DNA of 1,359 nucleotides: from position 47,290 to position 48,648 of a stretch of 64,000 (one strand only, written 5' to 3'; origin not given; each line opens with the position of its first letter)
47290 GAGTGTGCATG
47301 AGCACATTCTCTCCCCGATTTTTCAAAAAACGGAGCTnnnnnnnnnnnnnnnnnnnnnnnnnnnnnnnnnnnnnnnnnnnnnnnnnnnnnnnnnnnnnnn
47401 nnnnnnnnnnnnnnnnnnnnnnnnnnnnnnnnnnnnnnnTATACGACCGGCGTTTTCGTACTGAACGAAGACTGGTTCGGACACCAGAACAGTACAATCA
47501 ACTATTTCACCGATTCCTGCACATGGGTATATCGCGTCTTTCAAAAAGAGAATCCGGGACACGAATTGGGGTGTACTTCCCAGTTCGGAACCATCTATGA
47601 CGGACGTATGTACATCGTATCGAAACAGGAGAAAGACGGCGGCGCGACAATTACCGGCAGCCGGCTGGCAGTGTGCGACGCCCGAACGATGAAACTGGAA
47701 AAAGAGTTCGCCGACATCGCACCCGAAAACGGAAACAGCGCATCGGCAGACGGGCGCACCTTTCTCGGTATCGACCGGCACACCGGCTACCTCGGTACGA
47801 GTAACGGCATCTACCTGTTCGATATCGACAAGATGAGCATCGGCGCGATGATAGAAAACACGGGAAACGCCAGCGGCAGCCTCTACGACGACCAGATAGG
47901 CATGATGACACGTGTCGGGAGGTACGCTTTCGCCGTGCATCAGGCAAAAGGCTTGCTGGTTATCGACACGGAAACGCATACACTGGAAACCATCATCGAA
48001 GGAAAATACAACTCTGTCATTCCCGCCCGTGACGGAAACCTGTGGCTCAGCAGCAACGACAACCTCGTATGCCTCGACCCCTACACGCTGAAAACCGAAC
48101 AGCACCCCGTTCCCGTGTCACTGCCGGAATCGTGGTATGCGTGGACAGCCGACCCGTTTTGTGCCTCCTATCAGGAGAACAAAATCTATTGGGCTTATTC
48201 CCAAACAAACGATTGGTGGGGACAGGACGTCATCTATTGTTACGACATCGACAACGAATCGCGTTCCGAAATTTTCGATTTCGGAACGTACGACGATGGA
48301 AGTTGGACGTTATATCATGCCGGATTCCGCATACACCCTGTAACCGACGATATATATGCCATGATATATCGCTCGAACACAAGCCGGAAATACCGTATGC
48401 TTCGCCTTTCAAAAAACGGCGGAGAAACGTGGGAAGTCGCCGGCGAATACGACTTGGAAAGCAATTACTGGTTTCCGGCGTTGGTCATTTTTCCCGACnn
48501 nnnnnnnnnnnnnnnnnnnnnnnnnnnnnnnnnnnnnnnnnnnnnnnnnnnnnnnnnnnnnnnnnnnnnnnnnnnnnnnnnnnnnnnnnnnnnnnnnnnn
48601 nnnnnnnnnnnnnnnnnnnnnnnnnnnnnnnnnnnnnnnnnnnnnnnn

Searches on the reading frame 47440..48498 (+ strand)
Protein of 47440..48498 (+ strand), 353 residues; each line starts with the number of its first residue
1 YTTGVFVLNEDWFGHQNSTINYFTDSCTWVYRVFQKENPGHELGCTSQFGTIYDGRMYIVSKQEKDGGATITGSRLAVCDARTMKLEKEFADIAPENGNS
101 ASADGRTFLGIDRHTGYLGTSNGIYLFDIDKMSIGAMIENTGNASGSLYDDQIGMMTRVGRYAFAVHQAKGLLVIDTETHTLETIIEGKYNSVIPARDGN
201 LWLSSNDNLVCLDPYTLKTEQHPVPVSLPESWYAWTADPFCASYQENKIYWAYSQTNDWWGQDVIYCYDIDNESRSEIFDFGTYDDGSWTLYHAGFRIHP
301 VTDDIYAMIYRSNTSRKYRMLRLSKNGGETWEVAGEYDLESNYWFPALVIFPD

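Call 89: search_solved_structures(query=window:47440-48498:+, max_evalue=0.001, show_alignments=1)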
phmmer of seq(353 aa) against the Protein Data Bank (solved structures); distinct sequences matched with E-value up to 0.001: 2.
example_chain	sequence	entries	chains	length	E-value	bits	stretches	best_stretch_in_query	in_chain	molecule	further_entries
9s6c_A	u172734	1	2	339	6e-12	48.7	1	3-351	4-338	Quinoprotein amine dehydrogenase-like protein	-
9s6c_C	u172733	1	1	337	7.7e-12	48.3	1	4-351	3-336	Quinoprotein amine dehydrogenase-like protein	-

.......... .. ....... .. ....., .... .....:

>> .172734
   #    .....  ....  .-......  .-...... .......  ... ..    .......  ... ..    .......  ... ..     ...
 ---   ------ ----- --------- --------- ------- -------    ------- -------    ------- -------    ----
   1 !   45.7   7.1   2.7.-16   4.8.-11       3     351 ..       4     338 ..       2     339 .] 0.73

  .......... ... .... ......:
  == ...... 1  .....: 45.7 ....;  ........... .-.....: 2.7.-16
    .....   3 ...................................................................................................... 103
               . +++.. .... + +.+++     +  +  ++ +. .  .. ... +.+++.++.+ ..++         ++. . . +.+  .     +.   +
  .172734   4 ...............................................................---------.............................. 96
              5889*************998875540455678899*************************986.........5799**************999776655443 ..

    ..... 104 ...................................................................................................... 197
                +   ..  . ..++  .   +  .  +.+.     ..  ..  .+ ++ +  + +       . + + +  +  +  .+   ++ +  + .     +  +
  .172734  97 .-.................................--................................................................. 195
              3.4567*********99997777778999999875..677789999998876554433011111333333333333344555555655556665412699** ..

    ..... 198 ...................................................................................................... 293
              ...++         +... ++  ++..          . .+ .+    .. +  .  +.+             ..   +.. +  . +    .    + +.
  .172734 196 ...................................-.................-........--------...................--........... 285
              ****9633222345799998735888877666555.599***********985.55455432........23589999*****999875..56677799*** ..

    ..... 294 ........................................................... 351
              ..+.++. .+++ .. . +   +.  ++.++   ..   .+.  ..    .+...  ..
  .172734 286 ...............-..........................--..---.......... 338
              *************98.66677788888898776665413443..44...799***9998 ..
